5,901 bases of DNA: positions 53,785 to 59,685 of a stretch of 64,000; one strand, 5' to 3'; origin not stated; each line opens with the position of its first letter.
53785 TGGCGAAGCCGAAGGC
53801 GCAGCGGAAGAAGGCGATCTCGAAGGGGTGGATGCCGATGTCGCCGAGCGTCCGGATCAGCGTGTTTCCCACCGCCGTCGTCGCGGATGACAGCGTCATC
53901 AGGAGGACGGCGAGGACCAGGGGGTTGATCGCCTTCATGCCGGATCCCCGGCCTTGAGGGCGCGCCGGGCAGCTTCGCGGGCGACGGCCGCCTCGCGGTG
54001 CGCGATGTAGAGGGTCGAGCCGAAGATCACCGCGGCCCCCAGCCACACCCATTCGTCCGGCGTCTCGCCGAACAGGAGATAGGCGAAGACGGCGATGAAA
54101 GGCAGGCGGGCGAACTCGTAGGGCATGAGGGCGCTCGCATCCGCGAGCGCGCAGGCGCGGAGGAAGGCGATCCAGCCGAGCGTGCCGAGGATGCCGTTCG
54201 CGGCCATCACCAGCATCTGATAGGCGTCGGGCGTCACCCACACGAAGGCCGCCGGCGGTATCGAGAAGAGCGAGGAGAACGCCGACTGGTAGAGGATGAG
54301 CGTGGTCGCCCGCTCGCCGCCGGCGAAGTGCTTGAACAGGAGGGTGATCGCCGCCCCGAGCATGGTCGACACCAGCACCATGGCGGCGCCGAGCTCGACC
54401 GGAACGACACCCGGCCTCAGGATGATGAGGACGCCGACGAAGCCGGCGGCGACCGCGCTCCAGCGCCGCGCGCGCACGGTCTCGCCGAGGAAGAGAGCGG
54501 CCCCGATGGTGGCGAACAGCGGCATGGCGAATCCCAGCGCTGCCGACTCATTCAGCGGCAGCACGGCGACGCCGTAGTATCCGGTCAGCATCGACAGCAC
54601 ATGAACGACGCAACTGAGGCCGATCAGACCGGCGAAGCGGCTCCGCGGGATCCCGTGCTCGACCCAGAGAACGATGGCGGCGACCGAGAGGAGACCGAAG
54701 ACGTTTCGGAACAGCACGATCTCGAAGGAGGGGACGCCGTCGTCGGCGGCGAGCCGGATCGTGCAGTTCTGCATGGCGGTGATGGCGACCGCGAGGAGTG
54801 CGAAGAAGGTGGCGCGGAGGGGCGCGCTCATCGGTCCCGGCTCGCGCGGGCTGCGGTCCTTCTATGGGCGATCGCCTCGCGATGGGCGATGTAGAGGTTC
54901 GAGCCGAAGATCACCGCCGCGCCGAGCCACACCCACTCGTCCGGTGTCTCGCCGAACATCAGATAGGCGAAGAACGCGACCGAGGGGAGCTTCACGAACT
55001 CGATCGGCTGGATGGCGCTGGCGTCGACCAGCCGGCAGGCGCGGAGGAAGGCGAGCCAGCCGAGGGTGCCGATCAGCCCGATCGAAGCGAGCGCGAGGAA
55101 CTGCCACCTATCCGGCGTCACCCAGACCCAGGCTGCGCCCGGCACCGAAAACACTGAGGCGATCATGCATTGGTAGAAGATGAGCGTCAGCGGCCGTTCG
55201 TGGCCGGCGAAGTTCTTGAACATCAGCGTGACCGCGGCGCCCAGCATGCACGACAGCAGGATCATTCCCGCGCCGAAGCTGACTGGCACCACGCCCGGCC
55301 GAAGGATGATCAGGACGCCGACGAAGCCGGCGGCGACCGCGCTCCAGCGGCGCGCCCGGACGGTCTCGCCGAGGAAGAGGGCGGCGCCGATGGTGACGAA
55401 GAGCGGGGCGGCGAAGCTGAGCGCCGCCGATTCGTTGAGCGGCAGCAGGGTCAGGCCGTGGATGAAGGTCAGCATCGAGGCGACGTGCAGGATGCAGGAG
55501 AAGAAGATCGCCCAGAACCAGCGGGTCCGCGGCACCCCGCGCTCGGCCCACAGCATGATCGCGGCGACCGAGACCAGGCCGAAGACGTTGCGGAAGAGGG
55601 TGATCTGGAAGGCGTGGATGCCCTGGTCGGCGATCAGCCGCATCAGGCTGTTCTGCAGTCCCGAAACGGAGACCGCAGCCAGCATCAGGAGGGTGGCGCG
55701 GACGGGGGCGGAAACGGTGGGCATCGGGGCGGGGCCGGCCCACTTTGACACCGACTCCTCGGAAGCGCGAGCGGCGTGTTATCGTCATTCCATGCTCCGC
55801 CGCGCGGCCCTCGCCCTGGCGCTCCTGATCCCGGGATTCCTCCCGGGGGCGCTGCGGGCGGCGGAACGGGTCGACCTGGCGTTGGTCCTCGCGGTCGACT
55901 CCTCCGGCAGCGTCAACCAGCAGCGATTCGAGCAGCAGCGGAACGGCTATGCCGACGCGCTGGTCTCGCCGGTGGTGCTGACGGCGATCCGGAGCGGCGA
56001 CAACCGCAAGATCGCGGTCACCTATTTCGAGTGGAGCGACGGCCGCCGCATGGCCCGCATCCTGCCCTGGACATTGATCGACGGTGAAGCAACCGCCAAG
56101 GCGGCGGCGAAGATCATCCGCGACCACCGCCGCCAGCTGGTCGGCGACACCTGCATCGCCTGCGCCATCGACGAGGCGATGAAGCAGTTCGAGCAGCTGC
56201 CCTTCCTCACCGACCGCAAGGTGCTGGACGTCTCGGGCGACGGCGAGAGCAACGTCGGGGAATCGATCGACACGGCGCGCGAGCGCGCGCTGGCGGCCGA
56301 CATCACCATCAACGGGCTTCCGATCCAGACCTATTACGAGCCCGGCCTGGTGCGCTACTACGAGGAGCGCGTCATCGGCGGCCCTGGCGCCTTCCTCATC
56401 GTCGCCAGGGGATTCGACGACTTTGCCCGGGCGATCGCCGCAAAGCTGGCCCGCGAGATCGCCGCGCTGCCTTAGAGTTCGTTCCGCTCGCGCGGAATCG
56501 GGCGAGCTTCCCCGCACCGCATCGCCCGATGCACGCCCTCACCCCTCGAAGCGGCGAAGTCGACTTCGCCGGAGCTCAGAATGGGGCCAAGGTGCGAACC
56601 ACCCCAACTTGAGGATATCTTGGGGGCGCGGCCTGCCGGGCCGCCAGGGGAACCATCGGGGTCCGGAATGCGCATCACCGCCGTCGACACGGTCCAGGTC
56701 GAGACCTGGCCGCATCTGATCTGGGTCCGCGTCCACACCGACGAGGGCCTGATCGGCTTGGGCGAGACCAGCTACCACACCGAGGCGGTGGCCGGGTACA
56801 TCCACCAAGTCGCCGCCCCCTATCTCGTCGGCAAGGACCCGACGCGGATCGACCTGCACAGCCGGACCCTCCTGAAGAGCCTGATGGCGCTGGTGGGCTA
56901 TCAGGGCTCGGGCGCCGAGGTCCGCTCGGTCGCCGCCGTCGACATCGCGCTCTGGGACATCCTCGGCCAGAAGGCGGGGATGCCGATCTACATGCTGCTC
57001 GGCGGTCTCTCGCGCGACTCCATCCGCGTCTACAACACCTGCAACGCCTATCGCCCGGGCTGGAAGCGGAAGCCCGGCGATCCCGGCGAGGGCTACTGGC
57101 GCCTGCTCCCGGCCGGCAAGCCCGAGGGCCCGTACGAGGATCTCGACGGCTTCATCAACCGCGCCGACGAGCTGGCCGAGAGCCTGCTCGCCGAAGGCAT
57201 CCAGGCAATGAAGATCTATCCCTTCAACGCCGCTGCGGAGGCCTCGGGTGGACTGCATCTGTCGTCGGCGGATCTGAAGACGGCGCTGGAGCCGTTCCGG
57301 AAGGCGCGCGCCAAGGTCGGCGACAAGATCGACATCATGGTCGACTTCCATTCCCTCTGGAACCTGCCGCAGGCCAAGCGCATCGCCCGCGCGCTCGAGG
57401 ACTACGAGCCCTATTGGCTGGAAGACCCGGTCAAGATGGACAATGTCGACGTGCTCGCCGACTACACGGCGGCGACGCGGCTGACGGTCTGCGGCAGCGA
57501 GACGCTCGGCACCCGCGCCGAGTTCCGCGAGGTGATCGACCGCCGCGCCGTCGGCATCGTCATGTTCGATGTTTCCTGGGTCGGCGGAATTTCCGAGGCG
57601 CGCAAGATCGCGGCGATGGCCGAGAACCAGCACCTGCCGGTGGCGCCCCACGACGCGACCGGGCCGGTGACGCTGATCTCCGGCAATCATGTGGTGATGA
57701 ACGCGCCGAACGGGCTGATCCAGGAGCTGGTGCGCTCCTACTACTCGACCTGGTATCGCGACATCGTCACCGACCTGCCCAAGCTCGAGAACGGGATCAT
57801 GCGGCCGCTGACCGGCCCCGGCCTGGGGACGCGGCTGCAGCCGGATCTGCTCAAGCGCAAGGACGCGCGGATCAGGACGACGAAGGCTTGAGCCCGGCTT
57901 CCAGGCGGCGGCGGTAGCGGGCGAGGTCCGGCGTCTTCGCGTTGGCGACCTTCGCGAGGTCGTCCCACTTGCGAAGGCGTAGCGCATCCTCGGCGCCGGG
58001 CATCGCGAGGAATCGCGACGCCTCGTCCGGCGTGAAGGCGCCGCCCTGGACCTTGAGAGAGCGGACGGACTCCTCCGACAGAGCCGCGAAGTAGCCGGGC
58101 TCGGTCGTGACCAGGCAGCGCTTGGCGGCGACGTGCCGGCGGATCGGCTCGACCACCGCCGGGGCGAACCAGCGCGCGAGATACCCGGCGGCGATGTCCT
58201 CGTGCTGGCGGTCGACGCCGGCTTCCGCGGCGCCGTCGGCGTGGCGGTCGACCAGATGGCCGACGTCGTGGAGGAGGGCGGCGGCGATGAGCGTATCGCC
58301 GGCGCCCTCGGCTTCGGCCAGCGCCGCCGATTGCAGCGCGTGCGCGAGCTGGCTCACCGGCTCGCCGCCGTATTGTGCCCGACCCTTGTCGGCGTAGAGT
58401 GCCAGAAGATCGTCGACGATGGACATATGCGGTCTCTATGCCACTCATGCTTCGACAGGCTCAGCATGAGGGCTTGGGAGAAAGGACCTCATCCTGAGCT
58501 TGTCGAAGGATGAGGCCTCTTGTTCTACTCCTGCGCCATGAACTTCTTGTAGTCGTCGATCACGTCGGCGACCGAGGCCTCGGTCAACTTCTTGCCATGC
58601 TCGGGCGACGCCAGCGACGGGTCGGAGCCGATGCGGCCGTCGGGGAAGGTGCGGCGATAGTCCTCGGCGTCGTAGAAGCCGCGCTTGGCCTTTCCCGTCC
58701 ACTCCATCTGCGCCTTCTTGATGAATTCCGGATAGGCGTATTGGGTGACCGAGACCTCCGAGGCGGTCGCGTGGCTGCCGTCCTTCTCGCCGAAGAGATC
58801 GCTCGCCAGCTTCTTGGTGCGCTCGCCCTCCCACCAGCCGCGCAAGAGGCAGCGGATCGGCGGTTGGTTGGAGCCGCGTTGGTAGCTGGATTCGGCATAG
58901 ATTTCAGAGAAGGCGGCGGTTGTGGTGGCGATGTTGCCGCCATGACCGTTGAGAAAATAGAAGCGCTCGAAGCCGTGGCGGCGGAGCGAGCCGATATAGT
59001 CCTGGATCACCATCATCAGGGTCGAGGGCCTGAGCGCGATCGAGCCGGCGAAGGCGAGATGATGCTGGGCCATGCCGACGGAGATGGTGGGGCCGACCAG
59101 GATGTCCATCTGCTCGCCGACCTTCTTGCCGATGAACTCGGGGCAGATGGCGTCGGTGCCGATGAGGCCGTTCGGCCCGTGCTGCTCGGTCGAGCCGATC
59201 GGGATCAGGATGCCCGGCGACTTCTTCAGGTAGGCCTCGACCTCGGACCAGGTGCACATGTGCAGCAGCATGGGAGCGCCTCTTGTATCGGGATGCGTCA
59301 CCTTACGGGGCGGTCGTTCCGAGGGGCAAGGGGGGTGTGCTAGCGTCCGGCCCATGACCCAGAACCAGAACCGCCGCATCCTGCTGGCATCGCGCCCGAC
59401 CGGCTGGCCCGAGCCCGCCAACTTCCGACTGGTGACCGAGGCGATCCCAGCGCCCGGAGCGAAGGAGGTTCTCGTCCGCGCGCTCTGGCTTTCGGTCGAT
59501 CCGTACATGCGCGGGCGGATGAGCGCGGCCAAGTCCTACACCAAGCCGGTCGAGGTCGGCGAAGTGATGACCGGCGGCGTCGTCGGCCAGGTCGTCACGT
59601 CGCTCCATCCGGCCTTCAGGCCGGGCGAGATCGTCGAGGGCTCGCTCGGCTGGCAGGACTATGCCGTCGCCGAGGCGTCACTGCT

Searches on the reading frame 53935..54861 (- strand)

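Call 33: search_protein_families(library=pfam, proteins=[window:53935-54861:-], max_evalue=0.00001)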
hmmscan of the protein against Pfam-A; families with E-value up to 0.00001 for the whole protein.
window:53935-54861:- (308 aa): 1 family
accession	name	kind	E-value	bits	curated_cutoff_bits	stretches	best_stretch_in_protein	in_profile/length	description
PF00892.27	EamA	-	1.9e-19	70.7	28.2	2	17-148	3-134/135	EamA-like transporter family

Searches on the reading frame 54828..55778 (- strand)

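Call 33: search_protein_families(library=pfam, proteins=[window:54828-55778:-], max_evalue=0.00001)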
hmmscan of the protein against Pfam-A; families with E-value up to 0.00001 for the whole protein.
window:54828-55778:- (316 aa): 1 family
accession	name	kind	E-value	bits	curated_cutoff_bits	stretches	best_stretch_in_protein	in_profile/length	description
PF00892.27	EamA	-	6.4e-27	94.9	28.2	2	168-294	2-130/135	EamA-like transporter family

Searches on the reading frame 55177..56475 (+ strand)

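Call 33: search_protein_families(library=pfam, proteins=[window:55177-56475:+], max_evalue=0.00001)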
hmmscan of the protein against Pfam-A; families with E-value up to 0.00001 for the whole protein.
window:55177-56475:+ (432 aa): 1 family
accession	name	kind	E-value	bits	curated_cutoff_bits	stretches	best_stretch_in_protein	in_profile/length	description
PF06707.17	DUF1194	-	2.3e-64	216.8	27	1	232-430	2-204/206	Protein of unknown function (DUF1194)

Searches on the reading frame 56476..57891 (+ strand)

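Call 33: search_protein_families(library=pfam, proteins=[window:56476-57891:+], max_evalue=0.00001)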
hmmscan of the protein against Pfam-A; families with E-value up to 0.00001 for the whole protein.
window:56476-57891:+ (471 aa): 2 families
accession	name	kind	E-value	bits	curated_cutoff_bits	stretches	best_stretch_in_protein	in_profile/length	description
PF13378.12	MR_MLE_C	-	1.1e-56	192.4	29.4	1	232-457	4-218/219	Enolase C-terminal domain-like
PF02746.21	MR_MLE_N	-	2.4e-17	63.7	22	1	69-176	19-117/117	Mandelate racemase / muconate lactonizing enzyme, N-terminal domain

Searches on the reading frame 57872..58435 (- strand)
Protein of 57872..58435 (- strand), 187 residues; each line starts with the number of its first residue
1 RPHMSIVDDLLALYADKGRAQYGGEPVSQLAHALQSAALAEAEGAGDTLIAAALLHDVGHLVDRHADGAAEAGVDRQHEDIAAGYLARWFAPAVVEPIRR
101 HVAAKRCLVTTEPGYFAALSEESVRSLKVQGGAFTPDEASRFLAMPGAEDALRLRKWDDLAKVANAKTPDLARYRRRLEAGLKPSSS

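Call 33: search_protein_families(library=pfam, proteins=[window:57872-58435:-], max_evalue=0.00001)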
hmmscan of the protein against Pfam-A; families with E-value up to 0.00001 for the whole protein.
window:57872-58435:- (187 aa): 1 family
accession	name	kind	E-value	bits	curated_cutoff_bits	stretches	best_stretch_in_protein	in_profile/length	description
PF01966.28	HD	-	2e-06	28.5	22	1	33-101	5-85/116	HD domain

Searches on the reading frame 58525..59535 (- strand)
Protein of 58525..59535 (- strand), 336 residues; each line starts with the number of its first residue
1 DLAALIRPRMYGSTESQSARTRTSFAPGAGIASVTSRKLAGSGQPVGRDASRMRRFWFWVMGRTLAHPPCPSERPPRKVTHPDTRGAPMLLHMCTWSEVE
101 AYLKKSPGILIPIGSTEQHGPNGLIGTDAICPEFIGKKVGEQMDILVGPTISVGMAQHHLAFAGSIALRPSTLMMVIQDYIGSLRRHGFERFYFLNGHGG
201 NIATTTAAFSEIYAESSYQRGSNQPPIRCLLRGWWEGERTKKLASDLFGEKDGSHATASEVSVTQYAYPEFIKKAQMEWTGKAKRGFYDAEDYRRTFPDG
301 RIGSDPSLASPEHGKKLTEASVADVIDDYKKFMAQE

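Call 33: search_protein_families(library=pfam, proteins=[window:58525-59535:-], max_evalue=0.00001)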
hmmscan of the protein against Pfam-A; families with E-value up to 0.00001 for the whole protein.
window:58525-59535:- (336 aa): 1 family
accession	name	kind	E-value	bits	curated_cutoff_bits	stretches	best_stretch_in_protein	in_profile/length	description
PF02633.19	Creatininase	-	2.6e-62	210.8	31.3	1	93-326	2-235/238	Creatinine amidohydrolase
